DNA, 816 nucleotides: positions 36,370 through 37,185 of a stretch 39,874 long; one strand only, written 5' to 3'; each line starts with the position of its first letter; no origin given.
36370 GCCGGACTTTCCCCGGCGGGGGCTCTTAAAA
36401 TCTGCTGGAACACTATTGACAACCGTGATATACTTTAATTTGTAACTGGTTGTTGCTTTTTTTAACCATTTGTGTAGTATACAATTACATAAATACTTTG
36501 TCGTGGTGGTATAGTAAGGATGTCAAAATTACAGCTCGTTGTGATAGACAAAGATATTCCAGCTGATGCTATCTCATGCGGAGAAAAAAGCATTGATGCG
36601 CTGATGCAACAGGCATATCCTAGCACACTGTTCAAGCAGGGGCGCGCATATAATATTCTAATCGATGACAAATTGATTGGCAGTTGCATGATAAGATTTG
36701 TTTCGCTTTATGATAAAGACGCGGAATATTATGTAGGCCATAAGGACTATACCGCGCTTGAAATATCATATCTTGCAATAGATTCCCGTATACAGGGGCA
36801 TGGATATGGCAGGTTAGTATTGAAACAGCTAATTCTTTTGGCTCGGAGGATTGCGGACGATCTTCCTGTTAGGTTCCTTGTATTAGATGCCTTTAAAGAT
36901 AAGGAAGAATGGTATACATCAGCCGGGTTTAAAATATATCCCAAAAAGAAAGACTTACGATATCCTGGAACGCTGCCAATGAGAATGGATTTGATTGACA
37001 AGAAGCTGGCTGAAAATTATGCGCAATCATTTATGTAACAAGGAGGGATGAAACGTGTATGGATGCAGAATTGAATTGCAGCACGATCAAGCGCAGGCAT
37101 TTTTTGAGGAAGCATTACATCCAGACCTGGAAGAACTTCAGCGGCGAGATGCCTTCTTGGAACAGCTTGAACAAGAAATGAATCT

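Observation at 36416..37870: Phage-borne GNAT toxin / RHH-less antitoxin / SecB-like chaperone cassette: a candidate new toxin-antitoxin-chaperone (TAC) system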

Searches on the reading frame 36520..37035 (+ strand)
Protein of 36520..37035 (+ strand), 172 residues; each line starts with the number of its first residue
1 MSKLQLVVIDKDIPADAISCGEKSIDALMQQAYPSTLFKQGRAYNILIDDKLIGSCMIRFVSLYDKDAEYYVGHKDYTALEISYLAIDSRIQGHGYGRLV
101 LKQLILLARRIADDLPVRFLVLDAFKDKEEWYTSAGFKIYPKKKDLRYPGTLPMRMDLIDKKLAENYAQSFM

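Call 4: search_protein_families(library=pfam, proteins=[window:36520-37035:+], max_evalue=1)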
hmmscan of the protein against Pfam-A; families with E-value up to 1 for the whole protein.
window:36520-37035:+ (172 aa): 6 families
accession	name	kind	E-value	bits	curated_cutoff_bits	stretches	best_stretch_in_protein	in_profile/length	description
PF00583.31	Acetyltransf_1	-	1.9e-05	25.4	20.7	1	39-110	31-90/116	Acetyltransferase (GNAT) family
PF13508.13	Acetyltransf_7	-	2.9e-05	24.8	27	1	49-138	11-83/84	Acetyltransferase (GNAT) domain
PF13673.13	Acetyltransf_10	-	0.053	13.9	23.6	1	81-155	53-125/128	Acetyltransferase (GNAT) domain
PF17013.11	Acetyltransf_15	-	0.053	13.4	35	1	36-104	29-97/210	Putative acetyl-transferase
PF07021.18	MetW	-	0.12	12.5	21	1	39-111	35-105/193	Methionine biosynthesis protein MetW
PF23209.2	IDM1_C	-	0.21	12.1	33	1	80-143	58-118/140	Increased DNA methylation 1, C-terminal domain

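Call 5: search_protein_families(library=ncbifam, proteins=[window:36520-37035:+], max_evalue=1)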
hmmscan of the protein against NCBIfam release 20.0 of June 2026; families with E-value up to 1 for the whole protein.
window:36520-37035:+ (172 aa): 2 families
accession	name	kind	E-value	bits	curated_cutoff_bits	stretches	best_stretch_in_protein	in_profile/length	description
TIGR01575.1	rimI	equivalog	0.0085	16.2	86.4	1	67-110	43-86/132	ribosomal protein S18-alanine N-acetyltransferase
NF005921.0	PRK07922.1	equivalog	0.12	11.9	180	1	81-112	73-104/170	amino-acid N-acetyltransferase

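Call 6: search_protein_families(library=padloc, proteins=[window:36520-37035:+], max_evalue=1)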
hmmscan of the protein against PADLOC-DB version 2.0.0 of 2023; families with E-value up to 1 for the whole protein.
window:36520-37035:+ (172 aa): 0 families

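Call 7: search_protein_families(library=phrogs, proteins=[window:36520-37035:+], max_evalue=1)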
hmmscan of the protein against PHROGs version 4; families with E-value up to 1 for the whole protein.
window:36520-37035:+ (172 aa): 2 families
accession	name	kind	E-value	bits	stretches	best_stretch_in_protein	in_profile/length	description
phrog_1758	-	other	2.3e-11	45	1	71-158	91-178/184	acetyltransferase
phrog_11841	-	other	0.032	13.9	1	42-163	57-168/502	acetyltransferase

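Call 21: search_solved_structures(query=window:36520-37035:+, max_evalue=10, show_alignments=3)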
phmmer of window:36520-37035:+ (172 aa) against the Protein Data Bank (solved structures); distinct sequences matched with E-value up to 10: 19.
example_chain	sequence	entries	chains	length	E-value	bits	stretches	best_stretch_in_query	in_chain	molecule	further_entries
6gts_A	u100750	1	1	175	0.0024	21.2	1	50-137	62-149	Acetyltransferase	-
6ajn_A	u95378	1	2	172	0.003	20.8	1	50-137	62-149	N-acetyltransferase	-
6ajm_A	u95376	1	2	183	0.0034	20.6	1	50-137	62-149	N-acetyltransferase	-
6gtq_A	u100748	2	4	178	0.0083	19.4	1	50-137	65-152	N-acetyltransferase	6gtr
6gtp_A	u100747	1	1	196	0.011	19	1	50-137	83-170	N-acetyltransferase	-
5zgn_C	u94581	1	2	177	0.02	18.1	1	51-137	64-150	KacT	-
7chd_A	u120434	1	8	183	0.03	17.5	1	50-137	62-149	N-acetyltransferase domain-containing protein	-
9ilr_A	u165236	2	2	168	0.031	17.5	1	29-137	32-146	N-acetyltransferase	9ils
5xun_A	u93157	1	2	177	0.048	16.9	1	51-137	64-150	Acetyltransferase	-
7f36_A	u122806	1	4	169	0.088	16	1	82-139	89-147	N-acetyltransferase domain-containing protein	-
7ak8_A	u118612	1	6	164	0.092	16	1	82-139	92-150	GCN5 family acetyltransferase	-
5fvj_A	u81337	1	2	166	0.094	16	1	82-139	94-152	PUTATIVE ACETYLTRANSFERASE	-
7f37_B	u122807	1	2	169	0.1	15.8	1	81-154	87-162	GNAT family N-acetyltransferase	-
1y9w_A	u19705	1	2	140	0.21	14.8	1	76-142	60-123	Acetyltransferase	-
7ak7_A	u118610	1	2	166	0.23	14.7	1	81-141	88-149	Acetyltransferase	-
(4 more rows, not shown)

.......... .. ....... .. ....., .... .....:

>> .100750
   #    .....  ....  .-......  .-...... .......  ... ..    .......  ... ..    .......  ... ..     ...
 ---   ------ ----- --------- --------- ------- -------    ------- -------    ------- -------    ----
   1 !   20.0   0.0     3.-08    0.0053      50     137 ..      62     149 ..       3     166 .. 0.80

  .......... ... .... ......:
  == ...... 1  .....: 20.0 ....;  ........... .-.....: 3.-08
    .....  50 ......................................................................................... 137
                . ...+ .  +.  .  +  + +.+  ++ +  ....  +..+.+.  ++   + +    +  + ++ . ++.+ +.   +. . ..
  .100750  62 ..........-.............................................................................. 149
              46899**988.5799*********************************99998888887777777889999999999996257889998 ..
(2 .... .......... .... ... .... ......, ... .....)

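Call 23: find_homologous_proteins(query=window:36520-37035:+)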
Query window:36520-37035:+ (172 aa): 25 proteins with E <= 0.001 among 76 candidates.
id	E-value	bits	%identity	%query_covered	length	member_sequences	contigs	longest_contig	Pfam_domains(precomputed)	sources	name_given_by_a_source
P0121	5.9e-106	370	99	100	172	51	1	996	PF13508.14,PF00583.32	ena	-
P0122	6.7e-87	308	88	100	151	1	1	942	-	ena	-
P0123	2.0e-79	283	77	100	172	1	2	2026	-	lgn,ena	-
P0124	3.2e-74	266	69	100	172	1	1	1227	-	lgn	-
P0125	9.4e-74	265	69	100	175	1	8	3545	-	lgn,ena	-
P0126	5.6e-65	236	63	100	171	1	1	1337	PF13508.14,PF00583.32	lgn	-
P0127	8.3e-64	233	62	99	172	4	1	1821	PF13508.14,PF00583.32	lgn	-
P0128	2.6e-61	224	60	99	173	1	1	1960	-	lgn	-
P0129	3.4e-59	218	61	100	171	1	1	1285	PF13508.14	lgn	-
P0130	2.2e-58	215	59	99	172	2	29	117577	-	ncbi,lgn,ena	-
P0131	2.2e-58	215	59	99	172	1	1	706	-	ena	-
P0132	3.5e-58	214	58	99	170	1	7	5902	-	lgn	-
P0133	1.1e-57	213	59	99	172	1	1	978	-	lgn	-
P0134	2.0e-57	212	63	90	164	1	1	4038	-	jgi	-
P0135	6.4e-57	210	57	99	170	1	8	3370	-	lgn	-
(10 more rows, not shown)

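Call 39: search_solved_structures(query=A5, max_evalue=1, show_alignments=2)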
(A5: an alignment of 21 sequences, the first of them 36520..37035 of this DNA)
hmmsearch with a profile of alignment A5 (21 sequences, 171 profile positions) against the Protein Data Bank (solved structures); distinct sequences matched with E-value up to 1: 24.
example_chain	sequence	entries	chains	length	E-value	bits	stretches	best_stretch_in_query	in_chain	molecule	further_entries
7byy_A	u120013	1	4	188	8.5e-09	38.5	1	15-153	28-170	Acetyltransferase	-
1y9w_A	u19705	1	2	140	6.7e-05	25.9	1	72-145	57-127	Acetyltransferase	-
7f37_B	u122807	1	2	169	0.00017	24.6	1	81-151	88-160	GNAT family N-acetyltransferase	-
7f36_A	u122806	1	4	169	0.00027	23.9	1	81-141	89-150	N-acetyltransferase domain-containing protein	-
7ak8_A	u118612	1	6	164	0.00027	23.9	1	81-141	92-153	GCN5 family acetyltransferase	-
5fvj_A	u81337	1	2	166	0.00028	23.9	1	81-141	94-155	PUTATIVE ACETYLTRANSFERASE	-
9ilr_A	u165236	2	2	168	0.0042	20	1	15-137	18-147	N-acetyltransferase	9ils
6gts_A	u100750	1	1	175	0.0048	19.8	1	49-137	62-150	Acetyltransferase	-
6ao7_A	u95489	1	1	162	0.0056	19.6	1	73-109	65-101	Acetyltransferase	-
6ajn_A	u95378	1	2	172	0.006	19.5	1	49-137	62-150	N-acetyltransferase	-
7ak7_A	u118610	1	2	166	0.0062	19.5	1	82-138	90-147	Acetyltransferase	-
6ajm_A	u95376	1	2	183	0.0067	19.3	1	49-137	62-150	N-acetyltransferase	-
5zgn_C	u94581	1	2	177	0.0099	18.8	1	79-138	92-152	KacT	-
6gtp_A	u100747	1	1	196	0.018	17.9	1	65-136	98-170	N-acetyltransferase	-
1yvk_A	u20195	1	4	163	0.026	17.4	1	73-113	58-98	hypothetical protein BSU33890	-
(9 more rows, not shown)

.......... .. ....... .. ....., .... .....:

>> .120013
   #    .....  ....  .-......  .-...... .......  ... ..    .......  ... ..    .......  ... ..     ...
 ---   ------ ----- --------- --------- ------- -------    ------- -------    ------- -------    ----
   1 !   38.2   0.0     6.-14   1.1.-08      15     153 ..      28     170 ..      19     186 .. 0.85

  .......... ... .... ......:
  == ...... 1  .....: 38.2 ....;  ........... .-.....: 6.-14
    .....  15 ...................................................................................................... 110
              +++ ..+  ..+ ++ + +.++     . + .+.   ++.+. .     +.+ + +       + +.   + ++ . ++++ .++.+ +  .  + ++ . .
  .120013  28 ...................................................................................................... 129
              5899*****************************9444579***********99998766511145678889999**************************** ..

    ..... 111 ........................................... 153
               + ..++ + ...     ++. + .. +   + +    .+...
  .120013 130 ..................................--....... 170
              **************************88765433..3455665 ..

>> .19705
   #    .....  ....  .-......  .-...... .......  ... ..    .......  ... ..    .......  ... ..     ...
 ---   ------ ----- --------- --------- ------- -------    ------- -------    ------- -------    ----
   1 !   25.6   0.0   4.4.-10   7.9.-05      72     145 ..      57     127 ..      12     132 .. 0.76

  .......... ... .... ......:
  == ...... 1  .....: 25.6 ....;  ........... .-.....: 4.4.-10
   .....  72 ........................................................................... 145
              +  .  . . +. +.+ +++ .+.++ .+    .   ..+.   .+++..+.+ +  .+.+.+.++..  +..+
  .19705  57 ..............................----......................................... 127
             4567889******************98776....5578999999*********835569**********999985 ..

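Call 67: predict_structure(alignment_id=A5)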
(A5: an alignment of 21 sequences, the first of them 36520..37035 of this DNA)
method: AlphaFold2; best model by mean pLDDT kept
length: 172 residues; sequences in the alignment: 21
mean_pLDDT: 81.1   pTM: 0.77
mean pLDDT of the five models: 81.1, 72.4, 70.9, 56.1, 54.9
residues with pLDDT >= 90: 35; 70-90: 107; 50-70: 30; < 50: 0
segments of 3 or more residues with pLDDT < 50: none
pLDDT, mean of each block of 10 residues (from residue 1): 82 62 80 71 88 90 70 73 87 87 93 89 88 89 69 87 78 68
secondary structure, 60 per line:
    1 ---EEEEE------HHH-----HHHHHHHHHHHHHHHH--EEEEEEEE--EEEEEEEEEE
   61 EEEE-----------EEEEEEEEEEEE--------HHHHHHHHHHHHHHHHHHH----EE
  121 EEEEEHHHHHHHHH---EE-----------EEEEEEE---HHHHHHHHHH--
elements in order: E4-8 H23-38 E41-48 E51-64 E76-87 H96-114 E119-125 H126-134 E151-157 H161-170

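Call 71: fold_search(model_id=the predicted structure, library=pdb)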
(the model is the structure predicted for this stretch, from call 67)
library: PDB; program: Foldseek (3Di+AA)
matches with E <= 10: 1108; with E <= 0.001: 387
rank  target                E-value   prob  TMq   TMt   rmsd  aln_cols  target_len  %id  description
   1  7byy_B                3.9e-10  1.00  0.72  0.69   5.2       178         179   17  Crystal structure of bacterial toxin (released 2020-06-03)
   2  7byy_D                7.5e-10  1.00  0.72  0.71   5.2       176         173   17  Crystal structure of bacterial toxin (released 2020-06-03)
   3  9ilr_A                1.9e-09  1.00  0.66  0.72   4.4       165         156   16  The structure of the GmvT-GmvA-AcCoA ternary complex (released 2025-03-05)
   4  7byy_C                2.1e-09  1.00  0.73  0.71   5.9       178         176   17  Crystal structure of bacterial toxin (released 2020-06-03)
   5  7byy_A                3.6e-09  1.00  0.71  0.69   7.1       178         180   17  Crystal structure of bacterial toxin (released 2020-06-03)
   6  9ils_A                5.8e-09  1.00  0.66  0.73   4.2       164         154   16  The GmvT toxin in complex with the C-terminal fragment of its antitoxin (released 2025-03-05)
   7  7ak8_C                1.4e-08  1.00  0.62  0.70   4.5       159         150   18  Structure of Salmonella TacT1 toxin bound to TacA1 antitoxin C-terminal peptide (released 2021-08-18)
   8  7ak8_B                1.6e-08  1.00  0.62  0.70   4.7       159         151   18  Structure of Salmonella TacT1 toxin bound to TacA1 antitoxin C-terminal peptide (released 2021-08-18)
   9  6gtq_A                1.9e-08  1.00  0.63  0.67   5.3       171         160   16  Structure of the AtaT Y144F mutant toxin bound to the C-terminus of the antitoxin AtaR (released 2019-03-06)
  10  7ak8_A                2.5e-08  1.00  0.62  0.70   4.5       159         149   18  Structure of Salmonella TacT1 toxin bound to TacA1 antitoxin C-terminal peptide (released 2021-08-18)
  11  7f37_A                4.7e-08  1.00  0.69  0.73   4.4       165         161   18  Crystal structure of AtaT2-AtaR2 complex (released 2021-12-22)
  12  6ajm_A                6.7e-08  1.00  0.67  0.67   5.3       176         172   16  Crystal structure of apo AtaTR (released 2019-01-02)
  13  5xun_A                8.5e-08  1.00  0.69  0.69   4.8       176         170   15  Crystal structure of Y145F mutant of KacT (released 2017-07-19)
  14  5zgn_C                8.5e-08  1.00  0.64  0.68   6.0       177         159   16  The crystal structure of KacTA-DNA complex (released 2019-04-03)
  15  7f37_B                1.0e-07  1.00  0.70  0.76   3.7       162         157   18  Crystal structure of AtaT2-AtaR2 complex (released 2021-12-22)
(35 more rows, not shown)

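Call 88: find_encoding_contigs(protein=P0130, flank=3000, max_places=4)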
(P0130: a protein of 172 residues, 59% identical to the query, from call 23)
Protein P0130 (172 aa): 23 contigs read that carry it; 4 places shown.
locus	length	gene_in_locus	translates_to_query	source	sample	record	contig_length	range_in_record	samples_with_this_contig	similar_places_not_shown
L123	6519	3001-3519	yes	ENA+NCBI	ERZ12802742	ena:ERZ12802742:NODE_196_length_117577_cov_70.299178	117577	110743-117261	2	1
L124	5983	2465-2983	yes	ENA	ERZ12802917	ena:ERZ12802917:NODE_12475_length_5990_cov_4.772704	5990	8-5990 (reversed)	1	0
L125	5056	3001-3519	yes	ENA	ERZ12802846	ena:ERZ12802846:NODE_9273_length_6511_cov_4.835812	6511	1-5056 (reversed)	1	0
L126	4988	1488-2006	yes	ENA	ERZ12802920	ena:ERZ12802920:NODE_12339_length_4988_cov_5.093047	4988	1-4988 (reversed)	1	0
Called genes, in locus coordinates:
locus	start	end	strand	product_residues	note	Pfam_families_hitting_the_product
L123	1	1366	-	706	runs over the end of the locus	-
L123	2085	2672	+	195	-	-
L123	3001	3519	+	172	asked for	-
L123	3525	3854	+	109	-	-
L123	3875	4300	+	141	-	-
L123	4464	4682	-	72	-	-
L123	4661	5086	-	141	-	PF12910:PHD_like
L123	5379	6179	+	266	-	-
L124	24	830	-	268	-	-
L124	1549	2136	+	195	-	-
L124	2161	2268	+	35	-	-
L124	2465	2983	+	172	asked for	-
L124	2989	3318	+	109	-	-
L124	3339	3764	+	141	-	-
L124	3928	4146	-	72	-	-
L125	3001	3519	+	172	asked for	-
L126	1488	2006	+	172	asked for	-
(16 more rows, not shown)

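Call 93: list_cluster_members(proteins=[L004:3103-3621:+, L004:3637-3966:+, window:36520-37035:+, window:37390-37809:+])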
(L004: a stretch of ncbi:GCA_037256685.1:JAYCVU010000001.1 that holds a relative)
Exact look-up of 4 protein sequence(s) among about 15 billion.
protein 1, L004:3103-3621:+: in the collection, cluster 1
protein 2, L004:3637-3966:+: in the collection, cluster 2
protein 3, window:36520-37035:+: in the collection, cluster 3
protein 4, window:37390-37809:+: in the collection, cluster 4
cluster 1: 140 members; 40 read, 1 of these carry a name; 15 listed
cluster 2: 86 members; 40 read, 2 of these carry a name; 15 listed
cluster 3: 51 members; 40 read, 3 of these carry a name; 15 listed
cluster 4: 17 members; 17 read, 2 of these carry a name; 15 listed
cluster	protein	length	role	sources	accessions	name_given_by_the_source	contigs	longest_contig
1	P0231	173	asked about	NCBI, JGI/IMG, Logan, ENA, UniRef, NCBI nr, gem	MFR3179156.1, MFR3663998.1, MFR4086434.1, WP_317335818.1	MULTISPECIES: GNAT family N-acetyltransferase [Eubacteriales] | hypothetical protein | GNAT family N-acetyltransferase n=1 Tax=Eubacteriales TaxID=186802 RepID=UPI002941C7D0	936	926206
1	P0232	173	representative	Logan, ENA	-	-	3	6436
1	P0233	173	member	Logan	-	-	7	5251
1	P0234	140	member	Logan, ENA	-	-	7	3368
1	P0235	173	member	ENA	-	-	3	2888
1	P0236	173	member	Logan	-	-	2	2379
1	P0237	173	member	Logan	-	-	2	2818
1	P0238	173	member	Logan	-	-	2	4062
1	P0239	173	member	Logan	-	-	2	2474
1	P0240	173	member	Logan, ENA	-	-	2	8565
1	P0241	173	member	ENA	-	-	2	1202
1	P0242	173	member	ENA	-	-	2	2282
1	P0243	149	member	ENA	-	-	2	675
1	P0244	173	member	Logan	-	-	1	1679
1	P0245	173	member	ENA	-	-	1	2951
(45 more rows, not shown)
